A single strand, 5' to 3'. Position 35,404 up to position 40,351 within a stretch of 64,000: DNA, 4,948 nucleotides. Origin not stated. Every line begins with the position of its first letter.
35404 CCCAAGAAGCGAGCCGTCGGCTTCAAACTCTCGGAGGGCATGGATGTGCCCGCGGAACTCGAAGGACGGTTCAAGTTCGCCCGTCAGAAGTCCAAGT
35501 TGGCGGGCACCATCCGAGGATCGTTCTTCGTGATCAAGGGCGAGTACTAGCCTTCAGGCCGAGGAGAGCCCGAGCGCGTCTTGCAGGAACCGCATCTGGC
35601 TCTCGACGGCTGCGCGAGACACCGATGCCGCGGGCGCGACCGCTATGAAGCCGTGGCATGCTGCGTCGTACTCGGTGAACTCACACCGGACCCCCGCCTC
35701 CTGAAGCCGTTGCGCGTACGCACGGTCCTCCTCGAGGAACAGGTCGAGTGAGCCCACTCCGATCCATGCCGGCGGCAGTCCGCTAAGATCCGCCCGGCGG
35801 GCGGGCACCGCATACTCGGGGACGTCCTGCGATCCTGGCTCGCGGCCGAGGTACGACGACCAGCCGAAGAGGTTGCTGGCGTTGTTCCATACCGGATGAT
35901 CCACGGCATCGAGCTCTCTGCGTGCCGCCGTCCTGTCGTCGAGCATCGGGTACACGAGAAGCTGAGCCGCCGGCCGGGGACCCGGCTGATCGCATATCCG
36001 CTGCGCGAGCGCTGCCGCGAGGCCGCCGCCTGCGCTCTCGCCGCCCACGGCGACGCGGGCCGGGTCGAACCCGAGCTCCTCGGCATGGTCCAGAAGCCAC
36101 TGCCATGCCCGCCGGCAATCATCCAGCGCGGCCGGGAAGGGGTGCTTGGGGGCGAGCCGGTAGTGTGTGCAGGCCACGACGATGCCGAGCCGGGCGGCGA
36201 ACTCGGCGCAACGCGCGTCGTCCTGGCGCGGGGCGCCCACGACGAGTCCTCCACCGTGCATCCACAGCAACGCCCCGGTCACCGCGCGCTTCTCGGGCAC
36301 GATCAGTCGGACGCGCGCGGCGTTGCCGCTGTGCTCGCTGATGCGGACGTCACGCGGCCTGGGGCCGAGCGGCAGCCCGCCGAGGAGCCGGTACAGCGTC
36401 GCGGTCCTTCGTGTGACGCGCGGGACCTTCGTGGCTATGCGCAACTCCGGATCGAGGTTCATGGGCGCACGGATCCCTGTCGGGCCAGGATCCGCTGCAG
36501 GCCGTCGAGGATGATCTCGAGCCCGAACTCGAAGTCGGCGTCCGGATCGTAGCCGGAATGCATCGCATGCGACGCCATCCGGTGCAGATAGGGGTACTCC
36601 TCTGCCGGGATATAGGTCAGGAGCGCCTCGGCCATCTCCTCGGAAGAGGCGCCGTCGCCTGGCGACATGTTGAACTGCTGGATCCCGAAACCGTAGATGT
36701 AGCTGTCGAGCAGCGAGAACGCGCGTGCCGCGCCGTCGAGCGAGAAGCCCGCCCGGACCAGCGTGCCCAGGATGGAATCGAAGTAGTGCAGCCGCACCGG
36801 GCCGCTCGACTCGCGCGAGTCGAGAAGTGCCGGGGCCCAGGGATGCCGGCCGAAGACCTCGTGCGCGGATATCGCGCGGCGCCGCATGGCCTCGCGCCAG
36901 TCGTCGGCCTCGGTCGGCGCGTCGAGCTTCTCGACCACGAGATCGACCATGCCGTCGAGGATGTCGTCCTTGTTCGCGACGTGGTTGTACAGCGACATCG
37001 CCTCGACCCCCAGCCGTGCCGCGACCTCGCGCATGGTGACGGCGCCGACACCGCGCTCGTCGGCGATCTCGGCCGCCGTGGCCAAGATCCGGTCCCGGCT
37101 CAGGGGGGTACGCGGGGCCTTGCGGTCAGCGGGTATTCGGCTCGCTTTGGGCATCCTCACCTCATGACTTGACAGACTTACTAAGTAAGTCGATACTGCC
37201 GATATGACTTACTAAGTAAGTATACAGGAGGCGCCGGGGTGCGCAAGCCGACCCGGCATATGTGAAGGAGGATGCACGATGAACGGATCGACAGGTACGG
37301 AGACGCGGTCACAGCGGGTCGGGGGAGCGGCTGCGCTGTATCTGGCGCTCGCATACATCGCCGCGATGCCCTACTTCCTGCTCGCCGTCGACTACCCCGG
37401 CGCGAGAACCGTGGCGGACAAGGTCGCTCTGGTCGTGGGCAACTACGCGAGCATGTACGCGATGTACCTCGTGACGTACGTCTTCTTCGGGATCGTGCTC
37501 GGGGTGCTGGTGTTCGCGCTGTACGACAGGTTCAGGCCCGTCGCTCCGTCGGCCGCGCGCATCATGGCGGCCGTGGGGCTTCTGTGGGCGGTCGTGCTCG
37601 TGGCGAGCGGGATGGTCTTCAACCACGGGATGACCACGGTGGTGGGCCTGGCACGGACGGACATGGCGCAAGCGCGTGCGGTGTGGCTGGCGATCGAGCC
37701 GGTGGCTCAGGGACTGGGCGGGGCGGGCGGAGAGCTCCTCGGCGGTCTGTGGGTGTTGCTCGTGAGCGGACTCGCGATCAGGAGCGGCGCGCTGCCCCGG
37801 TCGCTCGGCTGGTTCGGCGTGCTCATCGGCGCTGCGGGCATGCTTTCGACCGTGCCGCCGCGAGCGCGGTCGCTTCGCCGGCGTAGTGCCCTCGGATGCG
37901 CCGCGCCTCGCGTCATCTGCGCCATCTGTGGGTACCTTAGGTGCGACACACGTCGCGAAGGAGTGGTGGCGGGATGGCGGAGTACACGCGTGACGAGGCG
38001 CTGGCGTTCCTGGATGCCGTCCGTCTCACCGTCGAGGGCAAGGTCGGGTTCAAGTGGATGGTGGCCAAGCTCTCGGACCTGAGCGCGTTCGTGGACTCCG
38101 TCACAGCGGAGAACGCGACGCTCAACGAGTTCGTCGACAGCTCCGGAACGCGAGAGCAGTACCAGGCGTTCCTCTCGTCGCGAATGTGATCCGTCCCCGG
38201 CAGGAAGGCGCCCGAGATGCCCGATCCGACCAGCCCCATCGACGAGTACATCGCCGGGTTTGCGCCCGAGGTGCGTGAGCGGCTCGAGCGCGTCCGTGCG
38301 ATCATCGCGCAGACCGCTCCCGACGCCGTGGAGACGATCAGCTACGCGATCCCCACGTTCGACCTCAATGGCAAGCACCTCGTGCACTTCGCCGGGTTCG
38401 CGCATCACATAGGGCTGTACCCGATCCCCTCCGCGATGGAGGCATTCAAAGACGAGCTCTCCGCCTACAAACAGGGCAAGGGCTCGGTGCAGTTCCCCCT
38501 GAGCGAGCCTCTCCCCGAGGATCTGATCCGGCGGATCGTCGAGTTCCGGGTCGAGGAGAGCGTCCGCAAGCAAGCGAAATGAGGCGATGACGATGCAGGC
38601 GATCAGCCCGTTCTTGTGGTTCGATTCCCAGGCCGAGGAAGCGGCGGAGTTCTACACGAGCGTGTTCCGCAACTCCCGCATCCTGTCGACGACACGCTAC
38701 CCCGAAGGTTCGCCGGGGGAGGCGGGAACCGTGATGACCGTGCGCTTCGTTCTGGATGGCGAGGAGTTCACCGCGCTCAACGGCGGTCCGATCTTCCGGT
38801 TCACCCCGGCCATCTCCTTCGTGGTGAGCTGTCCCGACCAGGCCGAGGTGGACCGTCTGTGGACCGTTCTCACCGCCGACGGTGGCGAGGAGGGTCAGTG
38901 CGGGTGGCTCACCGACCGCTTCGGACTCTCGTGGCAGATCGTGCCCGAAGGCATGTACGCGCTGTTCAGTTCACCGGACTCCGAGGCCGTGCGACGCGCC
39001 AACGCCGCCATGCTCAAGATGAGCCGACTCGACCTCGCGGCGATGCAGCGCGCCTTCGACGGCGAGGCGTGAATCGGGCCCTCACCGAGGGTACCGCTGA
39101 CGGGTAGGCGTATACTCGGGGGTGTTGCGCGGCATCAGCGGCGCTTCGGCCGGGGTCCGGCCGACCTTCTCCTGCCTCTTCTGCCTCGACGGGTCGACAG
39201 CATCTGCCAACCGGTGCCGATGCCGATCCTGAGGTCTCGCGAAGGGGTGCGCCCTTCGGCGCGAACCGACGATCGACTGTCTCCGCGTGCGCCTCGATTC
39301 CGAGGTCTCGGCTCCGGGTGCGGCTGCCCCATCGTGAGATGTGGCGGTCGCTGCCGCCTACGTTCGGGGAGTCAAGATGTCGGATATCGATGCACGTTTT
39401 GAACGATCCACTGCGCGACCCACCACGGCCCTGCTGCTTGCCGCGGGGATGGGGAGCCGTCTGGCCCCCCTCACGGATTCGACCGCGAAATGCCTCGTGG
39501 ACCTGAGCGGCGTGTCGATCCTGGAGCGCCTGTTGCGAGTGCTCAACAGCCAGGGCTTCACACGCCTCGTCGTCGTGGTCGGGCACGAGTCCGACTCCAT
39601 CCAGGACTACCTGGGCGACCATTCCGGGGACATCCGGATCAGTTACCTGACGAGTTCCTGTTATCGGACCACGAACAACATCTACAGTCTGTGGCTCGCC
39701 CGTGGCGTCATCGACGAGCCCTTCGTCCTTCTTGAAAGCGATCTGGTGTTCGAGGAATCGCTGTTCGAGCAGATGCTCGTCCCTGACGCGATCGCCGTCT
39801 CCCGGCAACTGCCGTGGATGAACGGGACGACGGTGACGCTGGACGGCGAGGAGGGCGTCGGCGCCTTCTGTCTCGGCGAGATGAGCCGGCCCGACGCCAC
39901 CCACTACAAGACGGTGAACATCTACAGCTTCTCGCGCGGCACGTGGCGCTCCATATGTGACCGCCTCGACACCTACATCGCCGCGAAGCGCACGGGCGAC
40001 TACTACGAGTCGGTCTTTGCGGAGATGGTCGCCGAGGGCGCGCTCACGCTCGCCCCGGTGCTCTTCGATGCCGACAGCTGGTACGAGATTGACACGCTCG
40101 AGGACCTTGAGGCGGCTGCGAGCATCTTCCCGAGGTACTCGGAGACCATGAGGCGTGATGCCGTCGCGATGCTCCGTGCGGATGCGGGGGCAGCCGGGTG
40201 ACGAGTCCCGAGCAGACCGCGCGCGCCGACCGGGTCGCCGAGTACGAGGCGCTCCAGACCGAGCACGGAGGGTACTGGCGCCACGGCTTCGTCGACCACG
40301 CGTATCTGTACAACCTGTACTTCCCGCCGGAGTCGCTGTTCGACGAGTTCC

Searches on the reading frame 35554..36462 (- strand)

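Call 59: search_protein_families(library=pfam, max_evalue=0.001, proteins=[window:35554-36462:-])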
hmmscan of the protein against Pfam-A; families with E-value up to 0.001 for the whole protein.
window:35554-36462:- (302 aa): 3 families
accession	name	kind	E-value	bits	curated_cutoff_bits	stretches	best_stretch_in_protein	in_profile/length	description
PF07859.19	Abhydrolase_3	-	1.4e-62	211.7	25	1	65-273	1-209/210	alpha/beta hydrolase fold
PF20434.5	BD-FAE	-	1.2e-18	67.9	26.8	1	59-153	10-107/215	BD-FAE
PF00135.34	COesterase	-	5.5e-09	35.9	27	1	64-152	105-200/515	Carboxylesterase family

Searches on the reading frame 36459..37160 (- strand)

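Call 59: search_protein_families(library=pfam, max_evalue=0.001, proteins=[window:36459-37160:-])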
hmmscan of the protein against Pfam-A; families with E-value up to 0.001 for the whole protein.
window:36459-37160:- (233 aa): 2 families
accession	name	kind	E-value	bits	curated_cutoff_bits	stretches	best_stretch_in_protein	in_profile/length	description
PF02909.22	TetR_C_1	-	4.9e-23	82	21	1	83-223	3-144/146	Tetracyclin repressor-like, C-terminal domain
PF00440.29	TetR_N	-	9.4e-11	41.8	24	1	25-69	1-45/47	Bacterial regulatory proteins, tetR family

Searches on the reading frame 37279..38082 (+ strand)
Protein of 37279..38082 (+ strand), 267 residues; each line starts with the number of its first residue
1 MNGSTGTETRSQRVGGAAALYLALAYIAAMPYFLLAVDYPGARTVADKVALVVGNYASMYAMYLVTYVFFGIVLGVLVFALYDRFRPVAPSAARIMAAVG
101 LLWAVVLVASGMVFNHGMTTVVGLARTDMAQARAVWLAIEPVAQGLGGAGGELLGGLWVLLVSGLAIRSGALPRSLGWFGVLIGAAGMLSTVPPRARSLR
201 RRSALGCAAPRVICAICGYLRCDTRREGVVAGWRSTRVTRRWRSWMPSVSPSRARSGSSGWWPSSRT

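Call 59: search_protein_families(library=pfam, max_evalue=0.001, proteins=[window:37279-38082:+])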
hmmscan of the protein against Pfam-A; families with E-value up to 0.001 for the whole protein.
window:37279-38082:+ (267 aa): 1 family
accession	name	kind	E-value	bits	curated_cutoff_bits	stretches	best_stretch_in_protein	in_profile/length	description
PF14329.11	DUF4386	-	1.2e-08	35.5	27.6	1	18-191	3-175/210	Domain of unknown function (DUF4386)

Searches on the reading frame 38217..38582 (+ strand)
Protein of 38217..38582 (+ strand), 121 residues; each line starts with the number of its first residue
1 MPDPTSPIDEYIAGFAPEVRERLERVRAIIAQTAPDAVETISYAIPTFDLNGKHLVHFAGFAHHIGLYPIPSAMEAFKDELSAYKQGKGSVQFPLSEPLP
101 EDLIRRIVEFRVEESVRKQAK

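Call 59: search_protein_families(library=pfam, max_evalue=0.001, proteins=[window:38217-38582:+])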
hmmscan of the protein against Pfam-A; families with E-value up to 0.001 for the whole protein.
window:38217-38582:+ (121 aa): 1 family
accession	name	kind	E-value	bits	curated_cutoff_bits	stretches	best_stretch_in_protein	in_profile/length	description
PF08818.16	DUF1801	-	1e-16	61.6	27.2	1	20-112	2-85/85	Domain of unknown function (DU1801)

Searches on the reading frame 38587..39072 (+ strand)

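Call 59: search_protein_families(library=pfam, max_evalue=0.001, proteins=[window:38587-39072:+])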
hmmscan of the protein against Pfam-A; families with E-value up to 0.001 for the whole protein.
window:38587-39072:+ (161 aa): 1 family
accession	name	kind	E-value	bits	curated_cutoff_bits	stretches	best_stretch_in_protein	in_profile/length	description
PF06983.19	3-dmu-9_3-mt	-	3.6e-48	163.3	24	1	5-119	2-116/116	3-demethylubiquinone-9 3-methyltransferase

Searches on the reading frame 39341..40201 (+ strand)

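Call 59: search_protein_families(library=pfam, max_evalue=0.001, proteins=[window:39341-40201:+])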
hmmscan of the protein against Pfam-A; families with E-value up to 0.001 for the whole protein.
window:39341-40201:+ (286 aa): 3 families
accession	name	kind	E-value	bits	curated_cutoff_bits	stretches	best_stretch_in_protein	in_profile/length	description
PF00483.29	NTP_transferase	-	3.6e-11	43.6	21.2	1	30-146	2-121/245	Nucleotidyl transferase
PF12804.13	NTP_transf_3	-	5.9e-09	36.7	27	1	30-94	1-58/160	MobA-like NTP transferase domain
PF01128.25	IspD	-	0.00084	19.6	27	0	30-93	3-65/221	2-C-methyl-D-erythritol 4-phosphate cytidylyltransferase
